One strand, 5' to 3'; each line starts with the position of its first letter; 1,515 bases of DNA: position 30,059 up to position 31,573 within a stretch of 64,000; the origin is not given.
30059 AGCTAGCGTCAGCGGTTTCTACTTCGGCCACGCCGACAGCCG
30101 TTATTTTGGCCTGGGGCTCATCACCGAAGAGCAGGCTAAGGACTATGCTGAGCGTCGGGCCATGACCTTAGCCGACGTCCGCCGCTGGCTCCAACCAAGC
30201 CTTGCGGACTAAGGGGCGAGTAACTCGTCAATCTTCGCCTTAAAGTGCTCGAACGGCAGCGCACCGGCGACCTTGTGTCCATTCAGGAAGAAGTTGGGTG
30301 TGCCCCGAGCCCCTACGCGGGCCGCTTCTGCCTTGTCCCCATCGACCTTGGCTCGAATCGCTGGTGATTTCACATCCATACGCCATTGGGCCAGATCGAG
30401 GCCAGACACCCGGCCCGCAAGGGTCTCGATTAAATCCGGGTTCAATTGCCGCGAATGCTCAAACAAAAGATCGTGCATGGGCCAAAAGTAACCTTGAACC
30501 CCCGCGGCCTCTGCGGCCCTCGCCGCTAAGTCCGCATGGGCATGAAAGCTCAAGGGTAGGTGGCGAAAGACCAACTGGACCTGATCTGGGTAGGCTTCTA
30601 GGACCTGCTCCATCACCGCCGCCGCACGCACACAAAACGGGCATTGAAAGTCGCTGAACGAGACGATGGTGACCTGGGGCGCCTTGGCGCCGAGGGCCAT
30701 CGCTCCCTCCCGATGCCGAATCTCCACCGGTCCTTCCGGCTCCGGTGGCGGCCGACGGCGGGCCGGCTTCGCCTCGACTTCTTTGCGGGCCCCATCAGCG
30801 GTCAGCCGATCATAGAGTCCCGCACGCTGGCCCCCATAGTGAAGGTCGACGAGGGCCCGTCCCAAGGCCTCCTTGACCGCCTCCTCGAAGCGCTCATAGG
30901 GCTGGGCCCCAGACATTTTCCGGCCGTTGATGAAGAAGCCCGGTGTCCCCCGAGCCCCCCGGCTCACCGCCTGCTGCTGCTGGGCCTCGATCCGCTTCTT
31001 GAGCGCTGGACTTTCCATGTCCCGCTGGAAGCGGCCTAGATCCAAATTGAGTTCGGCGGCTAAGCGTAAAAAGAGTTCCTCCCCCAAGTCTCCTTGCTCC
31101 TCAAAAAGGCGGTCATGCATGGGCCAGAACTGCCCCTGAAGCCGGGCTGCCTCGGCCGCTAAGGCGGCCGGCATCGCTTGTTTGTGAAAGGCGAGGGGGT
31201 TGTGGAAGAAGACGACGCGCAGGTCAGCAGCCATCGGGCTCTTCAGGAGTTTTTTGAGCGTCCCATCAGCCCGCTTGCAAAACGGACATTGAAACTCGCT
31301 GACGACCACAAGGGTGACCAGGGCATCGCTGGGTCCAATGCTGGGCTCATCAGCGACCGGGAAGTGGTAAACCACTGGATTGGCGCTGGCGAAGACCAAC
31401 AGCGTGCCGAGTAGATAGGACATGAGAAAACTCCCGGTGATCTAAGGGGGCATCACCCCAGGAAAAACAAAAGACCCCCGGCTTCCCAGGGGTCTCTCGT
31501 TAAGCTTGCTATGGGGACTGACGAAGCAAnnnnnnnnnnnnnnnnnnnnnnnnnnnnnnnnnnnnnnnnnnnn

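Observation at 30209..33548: Two adjacent secreted proteins built from 2 and 3 tandem DsbA-like thioredoxin modules (five CxxC modules in 3.3 kb)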

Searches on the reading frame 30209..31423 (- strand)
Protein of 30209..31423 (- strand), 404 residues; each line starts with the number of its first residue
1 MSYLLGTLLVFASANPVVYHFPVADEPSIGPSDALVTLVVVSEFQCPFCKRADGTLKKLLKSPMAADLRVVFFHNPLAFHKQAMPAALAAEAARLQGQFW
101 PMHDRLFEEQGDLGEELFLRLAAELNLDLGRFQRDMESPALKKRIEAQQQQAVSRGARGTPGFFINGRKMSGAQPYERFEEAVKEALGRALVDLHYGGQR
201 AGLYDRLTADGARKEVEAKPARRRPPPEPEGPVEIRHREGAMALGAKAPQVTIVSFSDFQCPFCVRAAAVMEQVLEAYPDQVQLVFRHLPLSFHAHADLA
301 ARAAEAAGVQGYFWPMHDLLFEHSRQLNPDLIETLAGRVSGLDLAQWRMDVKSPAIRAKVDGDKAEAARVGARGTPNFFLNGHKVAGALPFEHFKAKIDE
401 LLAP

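Call 3: search_protein_families(library=pfam, proteins=[window:30209-31423:-], max_evalue=0.01)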
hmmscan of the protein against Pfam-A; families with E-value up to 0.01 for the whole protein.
window:30209-31423:- (404 aa): 9 families
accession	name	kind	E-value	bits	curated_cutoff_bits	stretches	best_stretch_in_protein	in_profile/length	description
PF13462.12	Thioredoxin_4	-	1.3e-45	155.9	23.2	2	26-184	5-164/165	Thioredoxin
PF01323.26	DSBA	-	9.1e-45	153.2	25.6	2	37-183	1-190/191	DSBA-like thioredoxin domain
PF13098.12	Thioredoxin_2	-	2.7e-10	41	27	2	251-397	7-103/104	Thioredoxin-like domain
PF13743.12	Thioredoxin_5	-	4.9e-09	36.6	27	1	81-165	72-163/186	Thioredoxin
PF00462.30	Glutaredoxin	-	3.7e-05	24.3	22.9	0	40-59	3-22/60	Glutaredoxin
PF06110.17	TXD17-like_Trx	-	0.002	18.2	23.1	0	261-285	38-62/119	Thioredoxin domain-containing protein 17-like, thioredoxin domain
PF05605.18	zf-Di19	-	0.0024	18.5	27.5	0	43-60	2-18/54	Drought induced 19 protein (Di19), zinc-binding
PF23320.1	Zn_SUZ12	-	0.0071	16.5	28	0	40-61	20-41/70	Polycomb protein SUZ12-like, Zn domain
PF24440.1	DUF7559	-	0.0072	17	27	0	40-53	32-45/52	Family of unknown function (DUF7559)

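Call 4: search_protein_families(library=ncbifam, proteins=[window:30209-31423:-], max_evalue=0.01)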
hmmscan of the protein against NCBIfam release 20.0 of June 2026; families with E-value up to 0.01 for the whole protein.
window:30209-31423:- (404 aa): 13 families
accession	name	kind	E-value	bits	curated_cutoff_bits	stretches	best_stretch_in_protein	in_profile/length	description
NF041057.1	Rcas_1661_fam_Se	equivalog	1e-53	182.4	190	2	217-400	57-246/247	Rcas_1661 family thioredoxin-like (seleno)lipoprotein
TIGR02190.1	GlrX-dom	hypoth_equivalog_domain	2.3e-08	33.9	99.3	0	252-272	9-29/79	glutaredoxin-family domain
NF047695.1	ThlDiSintDsbAHaem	equivalog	9.1e-07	28.5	290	1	247-383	36-176/206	thiol:disulfide interchange protein DsbA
NF008401.0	PRK11200.1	equivalog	1.9e-06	28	84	0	253-280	3-30/87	GrxA family glutaredoxin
TIGR02180.1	GRX_euk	equivalog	3.9e-06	27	87.25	0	39-61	2-25/84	glutaredoxin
TIGR00411.1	redox_disulf_1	equivalog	2.1e-05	24.5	92.75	0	252-283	2-33/82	MJ0307 family thioredoxin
TIGR02181.1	GRX_bact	equivalog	0.00038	20.6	90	0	42-58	5-21/80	glutaredoxin 3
TIGR02738.1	TrbB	equivalog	0.00056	19.6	132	0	38-61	54-77/153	type-F conjugative transfer system pilin assembly thiol-disulfide isomerase TrbB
NF007923.0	PRK10638.1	equivalog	0.0011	19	129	0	257-273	8-24/83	glutaredoxin 3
TIGR02183.1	GRXA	equivalog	0.0012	19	106.5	0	254-280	3-29/86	GrxA family glutaredoxin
NF008198.0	PRK10954.1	equivalog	0.0019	18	279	0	247-383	37-176/207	thiol:disulfide interchange protein DsbA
NF052402.1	ThlOxiredEpsilon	equivalog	0.0019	17.9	370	0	237-285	116-161/236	bifunctional thiol oxidoreductase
NF045500.1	Omp28_seleno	equivalog_domain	0.0035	16.8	200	0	250-290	40-80/377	Omp28-related selenoprotein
